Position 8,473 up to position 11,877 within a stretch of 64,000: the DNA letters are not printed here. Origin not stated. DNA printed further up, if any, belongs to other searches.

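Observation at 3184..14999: Complete Ton motor co-operonic with an orphan giant protein, a PorV-like barrel and a T9SS-CTD cargo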

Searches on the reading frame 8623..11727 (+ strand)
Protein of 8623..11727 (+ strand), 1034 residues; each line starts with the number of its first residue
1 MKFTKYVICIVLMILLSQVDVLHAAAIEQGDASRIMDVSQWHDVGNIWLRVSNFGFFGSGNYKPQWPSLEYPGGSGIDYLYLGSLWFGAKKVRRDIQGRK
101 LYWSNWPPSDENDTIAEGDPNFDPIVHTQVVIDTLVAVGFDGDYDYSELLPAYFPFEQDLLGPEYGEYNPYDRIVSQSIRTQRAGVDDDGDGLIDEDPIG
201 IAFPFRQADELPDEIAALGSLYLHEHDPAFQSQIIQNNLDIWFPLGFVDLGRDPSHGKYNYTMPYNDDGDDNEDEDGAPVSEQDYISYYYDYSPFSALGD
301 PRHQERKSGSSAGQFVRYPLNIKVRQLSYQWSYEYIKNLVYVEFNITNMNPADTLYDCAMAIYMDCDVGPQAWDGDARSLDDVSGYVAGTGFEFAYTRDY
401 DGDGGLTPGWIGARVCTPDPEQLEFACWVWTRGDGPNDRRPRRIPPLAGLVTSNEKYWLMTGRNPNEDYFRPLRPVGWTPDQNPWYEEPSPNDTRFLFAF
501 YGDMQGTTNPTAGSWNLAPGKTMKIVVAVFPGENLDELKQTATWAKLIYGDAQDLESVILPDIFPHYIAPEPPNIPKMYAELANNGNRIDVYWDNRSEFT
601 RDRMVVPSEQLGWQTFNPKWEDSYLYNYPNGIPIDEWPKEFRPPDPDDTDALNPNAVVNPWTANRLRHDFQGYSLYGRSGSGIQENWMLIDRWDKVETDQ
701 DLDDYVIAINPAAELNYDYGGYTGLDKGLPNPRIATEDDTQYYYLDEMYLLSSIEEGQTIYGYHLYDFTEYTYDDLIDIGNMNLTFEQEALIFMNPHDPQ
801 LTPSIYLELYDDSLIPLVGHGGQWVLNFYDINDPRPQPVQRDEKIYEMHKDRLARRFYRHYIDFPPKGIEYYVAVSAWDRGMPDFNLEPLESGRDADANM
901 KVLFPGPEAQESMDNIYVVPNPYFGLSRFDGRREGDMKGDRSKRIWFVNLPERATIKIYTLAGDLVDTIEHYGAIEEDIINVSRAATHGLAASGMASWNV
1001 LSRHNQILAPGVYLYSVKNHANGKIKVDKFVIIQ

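Call 3: search_protein_families(library=pfam, proteins=[window:8623-11727:+], max_evalue=0.01)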
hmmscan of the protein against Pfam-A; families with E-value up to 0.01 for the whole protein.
window:8623-11727:+ (1034 aa): 0 families

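Call 4: search_protein_families(library=ncbifam, proteins=[window:8623-11727:+], max_evalue=0.01)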
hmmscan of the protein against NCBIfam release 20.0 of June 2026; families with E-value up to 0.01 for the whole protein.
window:8623-11727:+ (1034 aa): 1 family
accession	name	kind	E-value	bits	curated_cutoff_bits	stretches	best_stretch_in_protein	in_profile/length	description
NF052228.1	T9SS_PorZ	equivalog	0.00022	19.8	260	1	908-1033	665-756/757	type IX secretion system anionic LPS delivery protein PorZ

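Call 12: find_homologous_proteins(query=window:8623-11727:+, max_evalue=0.001)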
Query window:8623-11727:+ (1034 aa): 503 proteins with E <= 0.001 among 8000 candidates; the best 120 are listed.
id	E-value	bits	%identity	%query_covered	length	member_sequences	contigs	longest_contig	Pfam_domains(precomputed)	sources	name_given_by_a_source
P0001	0.0e+0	2474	100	100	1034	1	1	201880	-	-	-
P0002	0.0e+0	1838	75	100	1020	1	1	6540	-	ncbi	-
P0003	0.0e+0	1825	75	100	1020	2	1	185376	-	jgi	jgi:hypothetical protein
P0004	0.0e+0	1801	74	100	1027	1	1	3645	-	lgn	-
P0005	0.0e+0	1780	73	100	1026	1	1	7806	-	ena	-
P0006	0.0e+0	1749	73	100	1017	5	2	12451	-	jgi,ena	-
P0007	0.0e+0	1665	69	100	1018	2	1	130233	-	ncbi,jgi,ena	ncbi:MAG: hypothetical protein WC327_01135 [Candidatus Cloacimonadia bacterium]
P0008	0.0e+0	1638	68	99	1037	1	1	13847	-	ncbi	-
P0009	0.0e+0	1617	69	100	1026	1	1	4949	-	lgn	-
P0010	0.0e+0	1586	67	100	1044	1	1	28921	-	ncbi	-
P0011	0.0e+0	1485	64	100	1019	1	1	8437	-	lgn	-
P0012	0.0e+0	1270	57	100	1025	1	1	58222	-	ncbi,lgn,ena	-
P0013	0.0e+0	1269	57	98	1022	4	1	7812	-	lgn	-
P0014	0.0e+0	1260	57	99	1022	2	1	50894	-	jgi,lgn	-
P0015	0.0e+0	1238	56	100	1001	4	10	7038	-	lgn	-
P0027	0.0e+0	1210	55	100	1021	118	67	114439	-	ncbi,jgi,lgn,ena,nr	ncbi:MAG TPA: hypothetical protein PK187_01610 [Candidatus Syntrophosphaera thermopropionivorans]|jg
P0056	0.0e+0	1185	53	100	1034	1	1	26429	-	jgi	jgi:hypothetical protein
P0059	0.0e+0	1184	55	98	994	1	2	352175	-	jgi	jgi:hypothetical protein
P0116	0.0e+0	1140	53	100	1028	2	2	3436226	-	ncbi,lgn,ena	-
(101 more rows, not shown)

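Call 14: find_encoding_contigs(protein=P0116, flank=10000, max_places=2)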
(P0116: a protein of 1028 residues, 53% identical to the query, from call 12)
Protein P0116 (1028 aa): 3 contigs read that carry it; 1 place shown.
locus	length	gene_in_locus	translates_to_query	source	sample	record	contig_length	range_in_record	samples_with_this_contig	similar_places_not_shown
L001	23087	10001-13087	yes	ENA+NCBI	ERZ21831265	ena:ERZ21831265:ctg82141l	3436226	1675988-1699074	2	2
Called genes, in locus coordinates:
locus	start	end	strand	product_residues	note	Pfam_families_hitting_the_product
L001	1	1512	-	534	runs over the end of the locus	PF06418:CTP_synth_N, PF00117:GATase, PF07722:Peptidase_C26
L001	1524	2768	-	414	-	PF00202:Aminotran_3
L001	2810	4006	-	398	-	PF00108:Thiolase_N, PF00109:ketoacyl-synt (faint), PF02803:Thiolase_C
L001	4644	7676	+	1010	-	PF13620:CarboxypepD_reg, PF13715:CarbopepD_reg_2 (weak), PF07715:Plug (weak), PF25183:OMP_b-brl_4 (faint)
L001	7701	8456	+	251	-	PF01618:MotA_ExbB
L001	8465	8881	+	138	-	PF02472:ExbD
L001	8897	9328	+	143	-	PF02472:ExbD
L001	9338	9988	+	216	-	PF03544:TonB_C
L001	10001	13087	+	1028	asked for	-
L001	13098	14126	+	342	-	PF19572:PorV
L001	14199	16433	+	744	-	PF13585:CHU_C (faint), PF13860:FlgD_ig, PF18962:Por_Secre_tail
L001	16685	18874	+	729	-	PF13860:FlgD_ig, PF18962:Por_Secre_tail (weak)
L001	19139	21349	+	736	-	PF13860:FlgD_ig, PF18962:Por_Secre_tail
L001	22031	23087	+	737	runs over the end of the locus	PF13860:FlgD_ig, PF18962:Por_Secre_tail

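Call 15: find_encoding_contigs(protein=P0027, flank=10000, max_places=2)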
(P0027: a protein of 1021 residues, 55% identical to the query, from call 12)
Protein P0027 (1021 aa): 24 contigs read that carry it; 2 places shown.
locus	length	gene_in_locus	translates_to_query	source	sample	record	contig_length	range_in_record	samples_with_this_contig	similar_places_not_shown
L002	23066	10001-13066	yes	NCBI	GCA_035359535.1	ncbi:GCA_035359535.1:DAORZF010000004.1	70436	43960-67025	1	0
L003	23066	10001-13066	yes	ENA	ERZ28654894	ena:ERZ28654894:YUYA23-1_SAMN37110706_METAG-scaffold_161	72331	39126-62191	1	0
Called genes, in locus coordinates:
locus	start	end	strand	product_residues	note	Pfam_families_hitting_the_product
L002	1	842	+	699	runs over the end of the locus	PF02092:tRNA_synt_2f, PF05746:DALR_1 (faint)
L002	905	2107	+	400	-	PF00155:Aminotran_1_2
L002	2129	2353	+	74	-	-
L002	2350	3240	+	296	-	PF00294:PfkB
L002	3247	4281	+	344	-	PF00586:AIRS, PF02769:AIRS_C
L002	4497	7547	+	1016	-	PF13620:CarboxypepD_reg, PF13715:CarbopepD_reg_2, PF07715:Plug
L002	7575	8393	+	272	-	PF01618:MotA_ExbB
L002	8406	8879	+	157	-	PF02472:ExbD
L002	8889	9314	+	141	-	PF02472:ExbD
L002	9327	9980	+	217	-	PF03544:TonB_C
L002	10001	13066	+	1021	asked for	-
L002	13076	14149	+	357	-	PF19572:PorV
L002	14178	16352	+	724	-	PF13860:FlgD_ig, PF18962:Por_Secre_tail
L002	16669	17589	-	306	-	PF01032:FecCD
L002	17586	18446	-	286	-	PF01497:Peripla_BP_2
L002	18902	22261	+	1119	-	PF09565:RE_NgoFVII (faint), PF13091:PLDc_2 (weak), PF00270:DEAD (faint), PF04851:ResIII (faint), PF00176:SNF2-rel_dom, PF00271:Helicase_C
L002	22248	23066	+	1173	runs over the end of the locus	PF02384:N6_Mtase (faint), PF20473:MmeI_Mtase, PF07669:Eco57I, PF22837:M_Eco57I_C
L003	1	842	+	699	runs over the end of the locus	PF02092:tRNA_synt_2f, PF05746:DALR_1 (faint)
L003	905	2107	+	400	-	PF00155:Aminotran_1_2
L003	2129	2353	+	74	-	-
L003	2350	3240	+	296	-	PF00294:PfkB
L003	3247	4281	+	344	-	PF00586:AIRS, PF02769:AIRS_C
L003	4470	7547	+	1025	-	PF13620:CarboxypepD_reg, PF13715:CarbopepD_reg_2, PF07715:Plug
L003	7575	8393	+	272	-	PF01618:MotA_ExbB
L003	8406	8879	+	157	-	PF02472:ExbD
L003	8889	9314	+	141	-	PF02472:ExbD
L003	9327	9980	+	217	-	PF03544:TonB_C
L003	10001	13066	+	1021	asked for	-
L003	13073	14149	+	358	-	PF19572:PorV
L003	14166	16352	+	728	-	PF13860:FlgD_ig, PF18962:Por_Secre_tail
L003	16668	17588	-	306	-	PF01032:FecCD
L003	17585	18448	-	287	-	PF01497:Peripla_BP_2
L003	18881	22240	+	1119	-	PF09565:RE_NgoFVII (faint), PF13091:PLDc_2 (weak), PF00270:DEAD (faint), PF04851:ResIII (faint), PF00176:SNF2-rel_dom, PF00271:Helicase_C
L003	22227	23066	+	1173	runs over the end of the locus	PF02384:N6_Mtase (faint), PF20473:MmeI_Mtase, PF07669:Eco57I, PF22837:M_Eco57I_C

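Call 20: search_solved_structures(query=A1, max_evalue=1)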
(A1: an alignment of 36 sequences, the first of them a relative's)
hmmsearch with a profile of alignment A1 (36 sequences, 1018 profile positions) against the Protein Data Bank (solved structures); distinct sequences matched with E-value up to 1: 1.
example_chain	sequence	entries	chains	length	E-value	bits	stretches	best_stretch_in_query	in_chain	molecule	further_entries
2mzz_A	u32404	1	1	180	0.37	12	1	284-335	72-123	Apolipoprotein B mRNA-editing enzyme, catalytic polypeptide-like 3G variant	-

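Call 24: find_encoding_contigs(protein=P0001, flank=10000, max_places=2)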
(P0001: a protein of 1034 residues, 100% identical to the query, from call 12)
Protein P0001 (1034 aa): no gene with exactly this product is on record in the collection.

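Call 33: search_protein_representatives(alignment_id=A1)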
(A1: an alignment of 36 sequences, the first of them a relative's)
Query: 36 sequences, 1018 profile positions. Proteins with E-value up to 0.001 (for the whole library): 3255; up to 1e-10: 1287; up to 1e-30: 186. The best 150 are listed.
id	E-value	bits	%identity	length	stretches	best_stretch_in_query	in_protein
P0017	0.0e+00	1871.6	-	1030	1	1-1018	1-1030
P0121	0.0e+00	1348.6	-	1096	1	7-1018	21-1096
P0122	0.0e+00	1023.2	-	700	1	5-696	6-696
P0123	1.1e-262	891.0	-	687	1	323-1018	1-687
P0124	9.3e-244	828.4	-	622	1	316-947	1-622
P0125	5.3e-204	696.8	-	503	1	514-1018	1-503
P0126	4.0e-160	551.6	-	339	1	678-1018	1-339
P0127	4.5e-149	514.9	-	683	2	288-538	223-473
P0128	2.0e-145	502.9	-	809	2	255-537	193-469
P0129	1.5e-144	500.0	-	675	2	286-547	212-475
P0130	2.9e-135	469.2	-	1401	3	246-544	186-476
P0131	4.3e-132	458.8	-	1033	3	258-603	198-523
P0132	7.7e-129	448.0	-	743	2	258-534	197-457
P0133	2.0e-120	420.1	-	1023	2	258-543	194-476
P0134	3.9e-120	419.2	-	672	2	258-539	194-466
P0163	1.7e-61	225.1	-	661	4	850-1018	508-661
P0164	7.4e-59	216.3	-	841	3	855-1018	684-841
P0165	3.0e-56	207.7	-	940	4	854-1018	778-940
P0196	6.8e-45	170.1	-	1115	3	842-1018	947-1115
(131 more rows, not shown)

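Call 34: search_protein_families(library=ncbifam, proteins=[P0121, P0127, P0128, P0130, P0131, P0133, P0163, P0164, P0165, P0196], max_evalue=0.001)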
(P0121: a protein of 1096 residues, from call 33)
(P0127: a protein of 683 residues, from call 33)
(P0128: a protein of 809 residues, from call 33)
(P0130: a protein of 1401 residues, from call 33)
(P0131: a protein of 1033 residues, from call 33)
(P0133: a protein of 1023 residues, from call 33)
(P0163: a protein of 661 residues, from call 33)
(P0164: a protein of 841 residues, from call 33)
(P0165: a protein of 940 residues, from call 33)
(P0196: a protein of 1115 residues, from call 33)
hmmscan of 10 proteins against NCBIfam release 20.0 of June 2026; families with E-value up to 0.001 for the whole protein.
P0121 (1096 aa): 1 family
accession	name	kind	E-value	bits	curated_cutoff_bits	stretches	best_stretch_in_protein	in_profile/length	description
NF052228.1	T9SS_PorZ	equivalog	2.6e-06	26.2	260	1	971-1096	666-757/757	type IX secretion system anionic LPS delivery protein PorZ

P0127 (683 aa): 6 families
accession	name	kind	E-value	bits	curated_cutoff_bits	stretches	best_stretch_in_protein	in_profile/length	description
TIGR04183.1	Por_Secre_tail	domain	1.2e-09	38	23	1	600-679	2-69/72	T9SS type A sorting domain-containing protein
NF033707.1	T9SS_sortase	equivalog_domain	6.5e-09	34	420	1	594-668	996-1077/1095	type IX secretion system sortase PorU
NF052323.1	T9SSA_dep_M6i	equivalog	2e-07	29.4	600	1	596-673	957-1029/1043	T9SS-dependent M6-like inactivated metalloprotease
NF005176.1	PRK06655.1-1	equivalog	2.4e-07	30.9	230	1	614-671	93-150/197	flagellar hook assembly protein FlgD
NF038113.1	T9SSA_dep_M36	equivalog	4e-05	22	885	1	596-681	792-868/869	T9SS-dependent M36 family metallopeptidase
NF052228.1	T9SS_PorZ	equivalog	5.6e-05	21.8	260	1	595-671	671-743/757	type IX secretion system anionic LPS delivery protein PorZ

P0128 (809 aa): 2 families
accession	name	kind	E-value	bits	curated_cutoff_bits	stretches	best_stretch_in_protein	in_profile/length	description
NF033707.1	T9SS_sortase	equivalog_domain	6.9e-13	47.2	420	1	715-798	995-1080/1095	type IX secretion system sortase PorU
TIGR04183.1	Por_Secre_tail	domain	2.2e-08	33.9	23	1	722-805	2-69/72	T9SS type A sorting domain-containing protein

P0130 (1401 aa): 7 families
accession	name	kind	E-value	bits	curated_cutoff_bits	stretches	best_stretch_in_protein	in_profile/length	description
NF033680.1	exonuc_ExeM-GG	exception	2.8e-13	48.8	1300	1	486-663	24-174/884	extracellular exonuclease ExeM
NF033707.1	T9SS_sortase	equivalog_domain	2.6e-11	41.9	420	1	1308-1391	999-1081/1095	type IX secretion system sortase PorU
TIGR04183.1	Por_Secre_tail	domain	8.8e-09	35.2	23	1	1311-1397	2-69/72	T9SS type A sorting domain-containing protein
NF052228.1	T9SS_PorZ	equivalog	1.8e-07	30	260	1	1311-1397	676-753/757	type IX secretion system anionic LPS delivery protein PorZ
NF005176.1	PRK06655.1-1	equivalog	1.2e-06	28.6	230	1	1303-1393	68-155/197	flagellar hook assembly protein FlgD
NF052323.1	T9SSA_dep_M6i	equivalog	1.7e-05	23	600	1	1310-1397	960-1036/1043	T9SS-dependent M6-like inactivated metalloprotease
NF038113.1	T9SSA_dep_M36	equivalog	0.00064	18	885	1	1306-1397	791-866/869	T9SS-dependent M36 family metallopeptidase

P0131 (1033 aa): 7 families
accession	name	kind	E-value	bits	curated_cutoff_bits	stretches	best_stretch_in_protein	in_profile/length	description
NF033707.1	T9SS_sortase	equivalog_domain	1.1e-11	43.1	420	1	944-1023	998-1081/1095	type IX secretion system sortase PorU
NF052228.1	T9SS_PorZ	equivalog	9.8e-10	37.5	260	1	944-1029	672-753/757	type IX secretion system anionic LPS delivery protein PorZ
TIGR04183.1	Por_Secre_tail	domain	5.4e-09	35.9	23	1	948-1029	2-69/72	T9SS type A sorting domain-containing protein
NF005176.1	PRK06655.1-1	equivalog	4.8e-06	26.6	230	1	953-1025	81-155/197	flagellar hook assembly protein FlgD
NF053608.1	Lsa66_OmpA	equivalog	2.3e-05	23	700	1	940-1019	253-338/581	fibronectin-binding adhesin Lsa66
NF009453.0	PRK12813.1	equivalog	2.5e-05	23.9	264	1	968-1023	122-177/223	flagellar basal body rod modification protein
TIGR04131.1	Bac_Flav_CTERM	domain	0.00016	21.8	35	1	960-1027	18-79/85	T9SS type B sorting domain-containing protein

P0133 (1023 aa): 6 families
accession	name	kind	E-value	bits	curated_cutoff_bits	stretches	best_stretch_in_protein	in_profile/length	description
TIGR04183.1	Por_Secre_tail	domain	9.2e-09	35.2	23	1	941-1020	3-70/72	T9SS type A sorting domain-containing protein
NF005176.1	PRK06655.1-1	equivalog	5.9e-08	32.9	230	1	956-1013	95-152/197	flagellar hook assembly protein FlgD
NF052323.1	T9SSA_dep_M6i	equivalog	2.9e-06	25.5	600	1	939-1012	960-1027/1043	T9SS-dependent M6-like inactivated metalloprotease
NF009276.0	PRK12633.1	equivalog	1.8e-05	24.6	383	1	952-1010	122-181/234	flagellar basal body rod modification protein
NF038113.1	T9SSA_dep_M36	equivalog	0.00063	18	885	0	937-1020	793-867/869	T9SS-dependent M36 family metallopeptidase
NF009452.0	PRK12812.1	equivalog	0.00081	18.7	258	0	957-1010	148-206/289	flagellar basal body rod modification protein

P0163 (661 aa): 0 families

P0164 (841 aa): 0 families

P0165 (940 aa): 0 families

P0196 (1115 aa): 0 families

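Call 35: predict_structure(alignment_id=A1)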
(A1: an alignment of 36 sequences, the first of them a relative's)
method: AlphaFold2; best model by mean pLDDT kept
length: 1034 residues; sequences in the alignment: 36
mean_pLDDT: 65.8   pTM: 0.59
mean pLDDT of the five models: 65.8, 61.0, 59.4, 57.9, 55.8
residues with pLDDT >= 90: 88; 70-90: 414; 50-70: 254; < 50: 278
segments of 3 or more residues with pLDDT < 50: 22-75, 78-82, 144-190, 192-194, 196-203, 240-246, 250-265, 267-269, 271-312, 330-333, 368-375, 710-712, 833-837, 909-912, 922-943, 961-963, 975-1005
pLDDT, mean of each block of 10 residues (from residue 1): 72 74 40 29 30 30 32 44 67 79 82 86 86 68 47 37 38 34 44 46 56 61 60 54 48 44 46 38 38 40 43 53 52 59 63 80 63 52 80 81 60 78 76 69 60 75 79 71 75 77 81 76 76 78 73 71 58 83 84 91 77 83 77 77 80 82 86 84 65 87 69 59 73 94 90 94 94 87 87 92 92 85 70 50 86 95 79 85 73 62 64 56 45 38 56 68 57 51 42 45 49 68 68 49
secondary structure, 60 per line:
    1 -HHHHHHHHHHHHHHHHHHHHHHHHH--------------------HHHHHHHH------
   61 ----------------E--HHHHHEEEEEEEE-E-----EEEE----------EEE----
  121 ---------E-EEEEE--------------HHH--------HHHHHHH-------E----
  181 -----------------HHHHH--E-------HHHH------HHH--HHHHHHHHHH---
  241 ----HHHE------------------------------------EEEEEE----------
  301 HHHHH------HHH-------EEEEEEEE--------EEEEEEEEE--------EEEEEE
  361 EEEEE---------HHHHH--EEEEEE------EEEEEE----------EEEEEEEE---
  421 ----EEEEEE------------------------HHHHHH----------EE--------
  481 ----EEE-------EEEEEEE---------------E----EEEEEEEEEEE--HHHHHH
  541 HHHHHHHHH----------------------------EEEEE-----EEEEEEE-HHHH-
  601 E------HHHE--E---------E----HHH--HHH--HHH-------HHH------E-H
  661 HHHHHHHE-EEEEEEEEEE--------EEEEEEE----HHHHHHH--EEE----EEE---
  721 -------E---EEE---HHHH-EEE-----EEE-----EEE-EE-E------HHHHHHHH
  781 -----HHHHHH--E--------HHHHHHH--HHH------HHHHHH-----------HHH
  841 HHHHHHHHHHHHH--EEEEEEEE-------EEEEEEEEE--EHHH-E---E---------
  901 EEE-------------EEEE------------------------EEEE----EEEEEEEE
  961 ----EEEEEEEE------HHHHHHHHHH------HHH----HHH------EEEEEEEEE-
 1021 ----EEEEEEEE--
elements in order (helices of 4 or more, strands of 3 or more residues): H2-26 H47-54 H80-84 E85-92 E100-103 E114-116 E132-136 H162-168 H198-202 H213-216 H228-237 E285-290 H301-305 E322-329 E338-346 E355-365 H375-379 E382-387 E394-399 E410-417 E425-430 H455-460 E485-487 E495-501 E522-532 H535-549 E578-582 E588-594 H596-599 H660-667 E670-679 E688-694 H699-705 E708-710 E715-717 E732-734 H738-741 E743-745 E751-753 E759-761 H773-780 H786-791 H803-809 H821-826 H838-853 E856-863 E871-879 E901-903 E917-920 E945-948 E953-960 E965-972 H979-988 E1011-1019 E1025-1032
